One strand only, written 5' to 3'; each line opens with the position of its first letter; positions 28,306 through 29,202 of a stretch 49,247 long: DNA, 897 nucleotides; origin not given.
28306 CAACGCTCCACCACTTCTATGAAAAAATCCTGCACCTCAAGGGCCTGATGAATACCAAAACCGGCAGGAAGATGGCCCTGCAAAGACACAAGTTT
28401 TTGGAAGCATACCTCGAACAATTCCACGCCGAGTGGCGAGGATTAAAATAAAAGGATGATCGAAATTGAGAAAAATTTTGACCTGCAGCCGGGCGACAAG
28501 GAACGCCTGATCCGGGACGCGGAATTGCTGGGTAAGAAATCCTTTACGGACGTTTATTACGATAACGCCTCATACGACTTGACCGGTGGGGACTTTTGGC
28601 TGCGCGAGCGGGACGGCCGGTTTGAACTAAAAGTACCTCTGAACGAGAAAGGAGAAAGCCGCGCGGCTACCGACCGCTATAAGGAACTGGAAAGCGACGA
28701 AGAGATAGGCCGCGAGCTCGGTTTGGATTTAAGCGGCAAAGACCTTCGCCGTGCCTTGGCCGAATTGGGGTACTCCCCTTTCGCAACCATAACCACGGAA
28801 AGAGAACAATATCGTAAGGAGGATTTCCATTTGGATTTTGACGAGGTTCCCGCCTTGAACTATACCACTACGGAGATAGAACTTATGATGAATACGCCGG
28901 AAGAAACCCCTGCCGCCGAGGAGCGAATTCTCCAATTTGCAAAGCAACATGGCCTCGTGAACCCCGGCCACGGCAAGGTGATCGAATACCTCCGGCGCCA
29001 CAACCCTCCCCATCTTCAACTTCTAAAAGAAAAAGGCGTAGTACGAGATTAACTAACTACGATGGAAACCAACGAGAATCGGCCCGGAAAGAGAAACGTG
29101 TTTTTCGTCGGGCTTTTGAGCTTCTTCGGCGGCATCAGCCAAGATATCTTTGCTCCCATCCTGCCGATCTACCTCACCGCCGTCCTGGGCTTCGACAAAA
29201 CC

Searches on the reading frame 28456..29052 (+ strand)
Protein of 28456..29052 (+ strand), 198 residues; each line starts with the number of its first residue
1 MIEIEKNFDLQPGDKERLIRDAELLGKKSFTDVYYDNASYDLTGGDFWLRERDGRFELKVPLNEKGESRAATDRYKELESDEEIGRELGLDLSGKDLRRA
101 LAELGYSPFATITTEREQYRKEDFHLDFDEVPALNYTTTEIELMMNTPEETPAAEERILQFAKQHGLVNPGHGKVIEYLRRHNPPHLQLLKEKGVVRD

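Call 96: search_protein_families(library=pfam, proteins=[window:28456-29052:+], max_evalue=0.01)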
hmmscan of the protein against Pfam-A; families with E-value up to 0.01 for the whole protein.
window:28456-29052:+ (198 aa): 1 family
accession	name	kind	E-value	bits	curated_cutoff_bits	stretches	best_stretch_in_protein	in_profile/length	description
PF01928.26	CYTH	-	1.4e-13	51.5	23.2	1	1-166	1-168/179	CYTH domain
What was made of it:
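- the CYTH domain becomes contiguous only after the element is removed and a 1-nt frame correction is made (call 96);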
